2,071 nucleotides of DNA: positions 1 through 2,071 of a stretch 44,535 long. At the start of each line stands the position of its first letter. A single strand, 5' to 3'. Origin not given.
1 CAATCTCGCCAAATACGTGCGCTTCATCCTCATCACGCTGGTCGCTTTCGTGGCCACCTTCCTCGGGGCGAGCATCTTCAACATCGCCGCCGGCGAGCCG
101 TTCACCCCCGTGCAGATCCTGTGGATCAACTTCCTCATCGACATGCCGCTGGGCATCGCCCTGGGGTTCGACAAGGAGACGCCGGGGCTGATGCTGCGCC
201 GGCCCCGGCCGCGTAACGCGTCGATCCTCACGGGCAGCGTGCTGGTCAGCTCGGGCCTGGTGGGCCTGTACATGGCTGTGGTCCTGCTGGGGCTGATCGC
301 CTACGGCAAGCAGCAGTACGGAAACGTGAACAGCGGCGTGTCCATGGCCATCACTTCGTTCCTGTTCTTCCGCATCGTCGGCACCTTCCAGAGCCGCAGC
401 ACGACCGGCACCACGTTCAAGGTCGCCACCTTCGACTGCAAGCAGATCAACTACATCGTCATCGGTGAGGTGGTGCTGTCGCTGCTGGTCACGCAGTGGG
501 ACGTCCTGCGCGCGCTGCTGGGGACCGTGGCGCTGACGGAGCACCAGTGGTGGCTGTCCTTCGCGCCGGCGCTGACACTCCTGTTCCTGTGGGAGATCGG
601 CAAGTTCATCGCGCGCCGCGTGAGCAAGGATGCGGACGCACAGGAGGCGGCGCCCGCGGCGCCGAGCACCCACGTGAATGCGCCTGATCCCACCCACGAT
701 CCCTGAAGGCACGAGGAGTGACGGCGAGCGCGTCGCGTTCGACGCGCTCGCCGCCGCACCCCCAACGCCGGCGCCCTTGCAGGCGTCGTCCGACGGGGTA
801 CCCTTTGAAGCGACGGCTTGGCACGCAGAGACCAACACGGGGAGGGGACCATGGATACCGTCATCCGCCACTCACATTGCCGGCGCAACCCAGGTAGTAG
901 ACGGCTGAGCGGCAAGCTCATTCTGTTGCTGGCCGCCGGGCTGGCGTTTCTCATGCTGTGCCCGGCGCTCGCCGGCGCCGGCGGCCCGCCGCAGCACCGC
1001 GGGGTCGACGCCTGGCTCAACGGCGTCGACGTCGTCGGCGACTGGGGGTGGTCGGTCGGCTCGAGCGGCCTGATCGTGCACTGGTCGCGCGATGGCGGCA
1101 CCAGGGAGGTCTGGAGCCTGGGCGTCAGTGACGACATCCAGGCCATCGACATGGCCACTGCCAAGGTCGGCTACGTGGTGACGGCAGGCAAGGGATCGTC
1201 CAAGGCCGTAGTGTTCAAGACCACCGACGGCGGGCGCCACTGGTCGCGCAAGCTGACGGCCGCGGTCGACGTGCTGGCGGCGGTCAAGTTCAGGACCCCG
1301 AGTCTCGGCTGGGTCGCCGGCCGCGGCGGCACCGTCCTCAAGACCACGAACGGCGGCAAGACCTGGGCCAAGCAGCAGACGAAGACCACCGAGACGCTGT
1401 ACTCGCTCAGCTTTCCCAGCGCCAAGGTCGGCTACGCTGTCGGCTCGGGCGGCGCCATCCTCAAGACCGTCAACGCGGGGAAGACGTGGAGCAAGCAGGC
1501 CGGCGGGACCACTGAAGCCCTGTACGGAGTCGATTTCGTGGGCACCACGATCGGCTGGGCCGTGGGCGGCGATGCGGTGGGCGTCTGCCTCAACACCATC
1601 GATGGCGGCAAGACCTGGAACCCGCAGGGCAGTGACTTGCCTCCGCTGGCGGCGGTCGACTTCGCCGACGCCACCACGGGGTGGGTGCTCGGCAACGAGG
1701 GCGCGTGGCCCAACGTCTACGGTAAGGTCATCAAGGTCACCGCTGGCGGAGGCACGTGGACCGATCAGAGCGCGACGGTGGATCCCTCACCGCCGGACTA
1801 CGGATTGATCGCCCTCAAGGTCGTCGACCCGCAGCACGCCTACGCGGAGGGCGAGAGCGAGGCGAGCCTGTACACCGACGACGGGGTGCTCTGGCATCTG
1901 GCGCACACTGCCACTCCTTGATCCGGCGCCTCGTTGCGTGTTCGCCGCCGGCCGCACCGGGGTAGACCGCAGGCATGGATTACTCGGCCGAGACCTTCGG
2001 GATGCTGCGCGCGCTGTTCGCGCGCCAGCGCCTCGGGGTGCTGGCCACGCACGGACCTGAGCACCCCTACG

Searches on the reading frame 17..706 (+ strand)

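Call 30: search_protein_families(library=pfam, proteins=[window:17-706:+], max_evalue=0.001)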
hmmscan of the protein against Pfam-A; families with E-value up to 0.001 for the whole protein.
window:17-706:+ (229 aa): 1 family
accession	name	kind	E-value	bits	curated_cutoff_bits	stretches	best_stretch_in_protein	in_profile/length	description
PF00689.26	Cation_ATPase_C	-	1.3e-37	129.7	27.3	1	27-198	2-175/175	Cation transporting ATPase, C-terminus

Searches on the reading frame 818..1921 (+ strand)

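Call 30: search_protein_families(library=pfam, proteins=[window:818-1921:+], max_evalue=0.001)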
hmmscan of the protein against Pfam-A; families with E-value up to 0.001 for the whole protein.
window:818-1921:+ (367 aa): 3 families
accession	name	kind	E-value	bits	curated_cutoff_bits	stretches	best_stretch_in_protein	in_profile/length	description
PF14870.12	PSII_BNR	-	2.8e-20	73.2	27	3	183-268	9-95/303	Photosynthesis system II assembly factor YCF48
PF02012.26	BNR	-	9.4e-05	22.3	27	0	176-184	3-11/12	BNR/Asp-box repeat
PF15902.12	Sortilin-Vps10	-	0.00035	19.9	33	0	172-229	2-62/446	Sortilin, neurotensin receptor 3,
